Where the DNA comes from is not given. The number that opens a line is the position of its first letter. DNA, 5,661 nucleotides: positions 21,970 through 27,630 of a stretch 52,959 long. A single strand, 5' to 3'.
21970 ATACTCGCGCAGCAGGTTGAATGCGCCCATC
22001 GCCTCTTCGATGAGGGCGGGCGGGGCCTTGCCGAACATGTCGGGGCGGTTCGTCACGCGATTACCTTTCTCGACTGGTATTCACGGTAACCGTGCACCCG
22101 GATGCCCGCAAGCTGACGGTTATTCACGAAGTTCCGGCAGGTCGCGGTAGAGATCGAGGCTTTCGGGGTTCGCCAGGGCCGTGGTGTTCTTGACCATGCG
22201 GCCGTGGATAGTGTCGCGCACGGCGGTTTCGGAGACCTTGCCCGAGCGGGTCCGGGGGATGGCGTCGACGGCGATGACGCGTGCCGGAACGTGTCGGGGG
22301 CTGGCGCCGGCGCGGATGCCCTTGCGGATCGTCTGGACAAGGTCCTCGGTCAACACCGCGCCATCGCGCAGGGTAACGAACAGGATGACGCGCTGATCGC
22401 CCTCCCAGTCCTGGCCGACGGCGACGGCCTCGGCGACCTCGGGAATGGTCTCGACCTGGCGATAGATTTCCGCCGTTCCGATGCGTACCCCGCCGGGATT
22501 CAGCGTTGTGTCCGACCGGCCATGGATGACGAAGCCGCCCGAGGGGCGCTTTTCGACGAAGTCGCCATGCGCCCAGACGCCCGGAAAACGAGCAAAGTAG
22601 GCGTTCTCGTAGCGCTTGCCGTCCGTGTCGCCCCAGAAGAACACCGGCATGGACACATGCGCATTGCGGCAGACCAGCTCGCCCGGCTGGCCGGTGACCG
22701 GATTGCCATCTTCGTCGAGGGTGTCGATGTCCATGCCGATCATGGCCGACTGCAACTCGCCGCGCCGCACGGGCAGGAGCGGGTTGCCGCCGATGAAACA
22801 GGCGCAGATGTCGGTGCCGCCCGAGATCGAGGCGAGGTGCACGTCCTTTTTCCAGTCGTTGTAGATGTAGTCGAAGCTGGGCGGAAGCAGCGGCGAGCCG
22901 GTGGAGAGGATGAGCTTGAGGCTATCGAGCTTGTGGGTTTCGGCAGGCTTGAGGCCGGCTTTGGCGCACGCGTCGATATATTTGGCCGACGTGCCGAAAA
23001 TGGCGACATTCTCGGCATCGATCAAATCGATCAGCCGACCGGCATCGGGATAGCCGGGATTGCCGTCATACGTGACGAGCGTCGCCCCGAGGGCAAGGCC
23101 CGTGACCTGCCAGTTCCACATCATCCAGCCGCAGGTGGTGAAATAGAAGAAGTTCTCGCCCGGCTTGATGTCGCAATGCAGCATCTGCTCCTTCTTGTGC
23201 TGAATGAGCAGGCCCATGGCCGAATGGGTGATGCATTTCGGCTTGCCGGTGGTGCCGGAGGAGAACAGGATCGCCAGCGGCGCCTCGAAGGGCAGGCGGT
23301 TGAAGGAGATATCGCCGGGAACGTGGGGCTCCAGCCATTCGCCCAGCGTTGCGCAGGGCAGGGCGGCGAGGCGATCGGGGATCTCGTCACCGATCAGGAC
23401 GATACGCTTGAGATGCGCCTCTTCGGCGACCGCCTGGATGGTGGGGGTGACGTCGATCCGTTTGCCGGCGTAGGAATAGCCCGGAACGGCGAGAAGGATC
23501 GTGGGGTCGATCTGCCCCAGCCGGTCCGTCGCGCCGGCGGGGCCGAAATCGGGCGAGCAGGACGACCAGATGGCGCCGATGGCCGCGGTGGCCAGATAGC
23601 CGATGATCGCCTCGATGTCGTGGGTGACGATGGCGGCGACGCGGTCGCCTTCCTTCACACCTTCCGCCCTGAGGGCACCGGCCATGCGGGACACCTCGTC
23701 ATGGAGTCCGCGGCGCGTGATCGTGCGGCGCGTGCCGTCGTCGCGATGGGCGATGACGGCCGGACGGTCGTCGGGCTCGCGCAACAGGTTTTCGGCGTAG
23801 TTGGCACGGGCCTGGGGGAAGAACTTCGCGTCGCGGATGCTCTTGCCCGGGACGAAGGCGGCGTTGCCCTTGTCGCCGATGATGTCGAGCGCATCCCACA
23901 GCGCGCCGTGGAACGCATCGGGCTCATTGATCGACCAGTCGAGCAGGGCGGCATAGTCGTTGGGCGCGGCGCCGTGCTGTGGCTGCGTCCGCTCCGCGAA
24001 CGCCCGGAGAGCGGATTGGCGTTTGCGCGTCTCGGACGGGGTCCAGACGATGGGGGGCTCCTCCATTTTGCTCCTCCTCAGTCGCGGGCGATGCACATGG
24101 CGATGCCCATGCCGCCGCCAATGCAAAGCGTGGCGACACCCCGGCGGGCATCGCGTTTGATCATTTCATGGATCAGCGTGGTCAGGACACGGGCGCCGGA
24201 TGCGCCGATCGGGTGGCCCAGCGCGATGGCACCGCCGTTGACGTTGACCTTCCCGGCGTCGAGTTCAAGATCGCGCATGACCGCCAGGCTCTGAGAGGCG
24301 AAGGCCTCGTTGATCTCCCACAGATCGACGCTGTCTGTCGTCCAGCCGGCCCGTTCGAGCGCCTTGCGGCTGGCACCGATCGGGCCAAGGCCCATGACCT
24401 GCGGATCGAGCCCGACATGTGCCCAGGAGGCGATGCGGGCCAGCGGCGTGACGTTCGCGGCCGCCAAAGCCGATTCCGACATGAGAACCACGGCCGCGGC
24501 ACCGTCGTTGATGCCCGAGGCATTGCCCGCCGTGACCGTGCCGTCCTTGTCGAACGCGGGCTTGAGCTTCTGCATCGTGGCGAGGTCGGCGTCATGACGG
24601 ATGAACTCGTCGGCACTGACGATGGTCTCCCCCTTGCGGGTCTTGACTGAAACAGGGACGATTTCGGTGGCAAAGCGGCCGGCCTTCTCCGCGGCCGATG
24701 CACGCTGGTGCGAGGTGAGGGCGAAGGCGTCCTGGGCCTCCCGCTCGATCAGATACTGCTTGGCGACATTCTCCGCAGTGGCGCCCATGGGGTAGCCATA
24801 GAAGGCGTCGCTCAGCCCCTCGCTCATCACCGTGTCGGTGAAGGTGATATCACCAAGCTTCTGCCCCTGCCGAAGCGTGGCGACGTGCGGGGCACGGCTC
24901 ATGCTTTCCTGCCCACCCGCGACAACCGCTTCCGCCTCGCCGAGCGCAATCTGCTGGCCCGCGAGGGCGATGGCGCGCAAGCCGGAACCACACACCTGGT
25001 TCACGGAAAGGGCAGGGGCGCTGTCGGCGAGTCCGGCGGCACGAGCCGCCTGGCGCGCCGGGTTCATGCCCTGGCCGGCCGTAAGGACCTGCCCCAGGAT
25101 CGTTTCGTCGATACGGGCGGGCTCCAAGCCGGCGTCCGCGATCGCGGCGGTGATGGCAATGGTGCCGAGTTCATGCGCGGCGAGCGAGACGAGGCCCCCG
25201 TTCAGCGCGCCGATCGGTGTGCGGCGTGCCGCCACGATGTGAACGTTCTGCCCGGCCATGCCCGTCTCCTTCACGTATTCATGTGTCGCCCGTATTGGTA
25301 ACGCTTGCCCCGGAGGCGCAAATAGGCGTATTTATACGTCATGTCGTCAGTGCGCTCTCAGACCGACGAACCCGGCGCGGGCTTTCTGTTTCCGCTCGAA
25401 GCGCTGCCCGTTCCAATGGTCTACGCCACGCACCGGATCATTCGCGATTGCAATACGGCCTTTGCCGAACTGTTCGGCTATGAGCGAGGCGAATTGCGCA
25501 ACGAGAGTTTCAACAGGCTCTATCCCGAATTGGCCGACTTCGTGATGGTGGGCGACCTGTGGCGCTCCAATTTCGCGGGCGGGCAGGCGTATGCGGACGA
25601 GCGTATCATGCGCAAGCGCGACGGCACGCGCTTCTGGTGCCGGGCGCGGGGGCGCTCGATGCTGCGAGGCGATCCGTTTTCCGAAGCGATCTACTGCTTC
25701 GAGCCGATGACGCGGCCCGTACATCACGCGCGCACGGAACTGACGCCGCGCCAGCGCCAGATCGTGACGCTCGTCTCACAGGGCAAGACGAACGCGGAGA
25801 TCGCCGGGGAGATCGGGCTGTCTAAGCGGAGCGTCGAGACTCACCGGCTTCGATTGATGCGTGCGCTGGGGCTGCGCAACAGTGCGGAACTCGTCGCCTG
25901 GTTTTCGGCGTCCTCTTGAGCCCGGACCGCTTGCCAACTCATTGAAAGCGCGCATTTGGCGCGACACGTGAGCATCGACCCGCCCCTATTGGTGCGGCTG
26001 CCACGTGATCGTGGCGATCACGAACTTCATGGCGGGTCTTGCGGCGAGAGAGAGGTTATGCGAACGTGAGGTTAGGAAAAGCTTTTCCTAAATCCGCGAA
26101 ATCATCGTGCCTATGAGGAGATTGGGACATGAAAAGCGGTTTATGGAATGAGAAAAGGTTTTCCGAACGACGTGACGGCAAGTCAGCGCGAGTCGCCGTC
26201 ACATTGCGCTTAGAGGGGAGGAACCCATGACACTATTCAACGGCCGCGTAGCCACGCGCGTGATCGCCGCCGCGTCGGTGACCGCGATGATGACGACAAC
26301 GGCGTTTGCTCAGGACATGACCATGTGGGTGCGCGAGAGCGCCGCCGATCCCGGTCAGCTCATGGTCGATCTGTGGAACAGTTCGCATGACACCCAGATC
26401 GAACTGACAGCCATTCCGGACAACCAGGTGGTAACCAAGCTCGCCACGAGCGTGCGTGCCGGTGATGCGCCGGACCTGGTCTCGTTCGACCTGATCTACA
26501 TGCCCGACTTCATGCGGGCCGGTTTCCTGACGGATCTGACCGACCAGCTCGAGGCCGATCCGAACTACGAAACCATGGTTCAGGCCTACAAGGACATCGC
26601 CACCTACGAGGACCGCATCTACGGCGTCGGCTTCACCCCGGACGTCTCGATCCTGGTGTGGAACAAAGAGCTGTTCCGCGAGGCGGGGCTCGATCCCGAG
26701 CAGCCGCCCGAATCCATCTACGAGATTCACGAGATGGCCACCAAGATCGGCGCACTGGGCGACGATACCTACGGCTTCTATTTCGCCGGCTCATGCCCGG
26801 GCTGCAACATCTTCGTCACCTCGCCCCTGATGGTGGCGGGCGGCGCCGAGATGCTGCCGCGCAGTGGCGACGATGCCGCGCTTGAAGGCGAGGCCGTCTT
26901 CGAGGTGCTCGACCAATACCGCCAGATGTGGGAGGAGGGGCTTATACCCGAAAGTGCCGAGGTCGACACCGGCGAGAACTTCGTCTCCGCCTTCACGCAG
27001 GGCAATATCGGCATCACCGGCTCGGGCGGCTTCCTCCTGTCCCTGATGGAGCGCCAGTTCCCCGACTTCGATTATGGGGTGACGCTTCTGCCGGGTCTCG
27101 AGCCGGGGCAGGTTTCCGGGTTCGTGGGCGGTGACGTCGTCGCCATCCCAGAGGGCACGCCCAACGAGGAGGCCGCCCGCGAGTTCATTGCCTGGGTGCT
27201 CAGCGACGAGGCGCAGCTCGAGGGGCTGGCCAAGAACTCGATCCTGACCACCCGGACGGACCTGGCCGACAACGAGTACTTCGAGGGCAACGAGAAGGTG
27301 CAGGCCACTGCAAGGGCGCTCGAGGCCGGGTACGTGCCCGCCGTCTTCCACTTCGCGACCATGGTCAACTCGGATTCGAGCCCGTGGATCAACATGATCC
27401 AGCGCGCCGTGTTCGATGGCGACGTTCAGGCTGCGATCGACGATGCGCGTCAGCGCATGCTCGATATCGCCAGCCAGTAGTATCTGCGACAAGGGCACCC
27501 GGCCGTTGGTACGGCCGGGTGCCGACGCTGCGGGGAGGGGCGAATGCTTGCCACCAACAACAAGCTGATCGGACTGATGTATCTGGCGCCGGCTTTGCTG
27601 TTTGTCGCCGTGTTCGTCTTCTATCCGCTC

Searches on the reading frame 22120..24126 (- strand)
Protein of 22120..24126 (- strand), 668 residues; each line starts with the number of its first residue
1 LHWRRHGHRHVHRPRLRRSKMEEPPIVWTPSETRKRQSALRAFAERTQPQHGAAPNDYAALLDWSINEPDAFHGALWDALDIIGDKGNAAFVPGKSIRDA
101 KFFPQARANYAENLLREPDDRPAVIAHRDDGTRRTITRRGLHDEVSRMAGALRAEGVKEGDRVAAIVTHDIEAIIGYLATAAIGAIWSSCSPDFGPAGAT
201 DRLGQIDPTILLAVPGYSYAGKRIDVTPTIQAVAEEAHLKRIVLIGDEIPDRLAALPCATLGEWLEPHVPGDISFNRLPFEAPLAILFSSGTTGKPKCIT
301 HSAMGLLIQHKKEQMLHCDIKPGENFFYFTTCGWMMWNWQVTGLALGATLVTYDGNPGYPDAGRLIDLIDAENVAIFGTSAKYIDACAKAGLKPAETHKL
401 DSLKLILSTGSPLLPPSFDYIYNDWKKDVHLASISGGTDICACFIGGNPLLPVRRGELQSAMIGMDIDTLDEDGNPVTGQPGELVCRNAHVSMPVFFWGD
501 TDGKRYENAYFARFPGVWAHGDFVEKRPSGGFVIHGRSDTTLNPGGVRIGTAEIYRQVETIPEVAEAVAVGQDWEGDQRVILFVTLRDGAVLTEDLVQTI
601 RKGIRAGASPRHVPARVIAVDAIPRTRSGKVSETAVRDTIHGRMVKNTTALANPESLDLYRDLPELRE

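Call 29: search_protein_families(library=pfam, proteins=[window:22120-24126:-])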
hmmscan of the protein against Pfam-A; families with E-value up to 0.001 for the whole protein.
window:22120-24126:- (668 aa): 2 families
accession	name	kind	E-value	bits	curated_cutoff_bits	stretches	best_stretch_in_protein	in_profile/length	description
PF00501.34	AMP-binding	-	1.8e-41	142.6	29.9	1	116-492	7-380/384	AMP-binding enzyme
PF13193.12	AMP-binding_C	-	1.6e-10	42.2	24.5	1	560-630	8-76/76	AMP-binding enzyme C-terminal domain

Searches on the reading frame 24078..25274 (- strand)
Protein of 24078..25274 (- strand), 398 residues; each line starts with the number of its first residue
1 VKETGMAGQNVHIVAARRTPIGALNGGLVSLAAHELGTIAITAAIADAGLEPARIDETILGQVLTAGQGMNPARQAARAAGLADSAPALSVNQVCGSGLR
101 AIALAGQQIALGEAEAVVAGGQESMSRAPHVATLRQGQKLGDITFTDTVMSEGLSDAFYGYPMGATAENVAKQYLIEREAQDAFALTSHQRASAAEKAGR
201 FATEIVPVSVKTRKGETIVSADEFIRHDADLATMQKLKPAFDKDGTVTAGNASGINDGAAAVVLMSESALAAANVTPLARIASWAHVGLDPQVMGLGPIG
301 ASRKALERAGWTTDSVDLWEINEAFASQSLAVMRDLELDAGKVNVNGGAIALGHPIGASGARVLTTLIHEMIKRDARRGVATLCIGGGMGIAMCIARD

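Call 29: search_protein_families(library=pfam, proteins=[window:24078-25274:-])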
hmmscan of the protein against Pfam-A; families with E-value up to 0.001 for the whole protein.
window:24078-25274:- (398 aa): 4 families
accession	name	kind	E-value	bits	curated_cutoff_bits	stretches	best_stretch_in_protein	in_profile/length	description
PF00108.29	Thiolase_N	-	1.5e-97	326.5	26.4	1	11-268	1-260/260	Thiolase, N-terminal domain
PF02803.24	Thiolase_C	-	2.7e-51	172.8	27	1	276-396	2-122/123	Thiolase, C-terminal domain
PF00109.32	ketoacyl-synt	-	4.2e-07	30.3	20.8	1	86-135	165-214/252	Beta-ketoacyl synthase, N-terminal domain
PF22691.2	Thiolase_C_1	-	2.2e-05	24.7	28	0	301-338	23-60/144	Thiolase C-terminal domain-like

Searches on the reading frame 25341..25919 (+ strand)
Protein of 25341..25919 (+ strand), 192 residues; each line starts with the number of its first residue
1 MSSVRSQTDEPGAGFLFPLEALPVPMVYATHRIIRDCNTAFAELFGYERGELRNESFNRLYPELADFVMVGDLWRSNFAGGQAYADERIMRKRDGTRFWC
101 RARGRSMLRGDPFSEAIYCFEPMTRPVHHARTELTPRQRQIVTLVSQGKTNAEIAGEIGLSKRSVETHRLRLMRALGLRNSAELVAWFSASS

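Call 29: search_protein_families(library=pfam, proteins=[window:25341-25919:+])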
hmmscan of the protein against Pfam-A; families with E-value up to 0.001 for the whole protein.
window:25341-25919:+ (192 aa): 7 families
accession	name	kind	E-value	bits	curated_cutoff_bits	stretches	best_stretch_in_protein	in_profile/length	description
PF00196.25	GerE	-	1e-14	54.3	23.5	1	133-187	2-56/57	Bacterial regulatory proteins, luxR family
PF13426.13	PAS_9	-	2e-10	41.3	27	1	28-107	8-84/103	PAS domain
PF08281.18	Sigma70_r4_2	-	1.6e-08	34.5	25.7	1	132-176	9-54/54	Sigma-70, region 4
PF00989.32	PAS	-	4.3e-08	33.6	22.6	1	19-108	7-97/113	PAS fold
PF13188.13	PAS_8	-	2e-06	28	21.8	1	19-69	7-55/65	PAS domain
PF08448.16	PAS_4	-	6.7e-06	26.7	23.1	1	19-101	1-82/110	PAS fold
PF08447.18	PAS_3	-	7.4e-06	26.6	25.6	1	36-107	3-75/89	PAS fold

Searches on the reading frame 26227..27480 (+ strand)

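Call 29: search_protein_families(library=pfam, proteins=[window:26227-27480:+])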
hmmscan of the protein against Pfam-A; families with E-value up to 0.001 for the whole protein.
window:26227-27480:+ (417 aa): 2 families
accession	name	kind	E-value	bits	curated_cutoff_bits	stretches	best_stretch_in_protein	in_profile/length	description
PF01547.30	SBP_bac_1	-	1.7e-33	117.3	26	1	46-330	13-306/307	Bacterial extracellular solute-binding protein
PF13416.11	SBP_bac_8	-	1.4e-27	97.7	27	1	51-357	7-276/279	Bacterial extracellular solute-binding protein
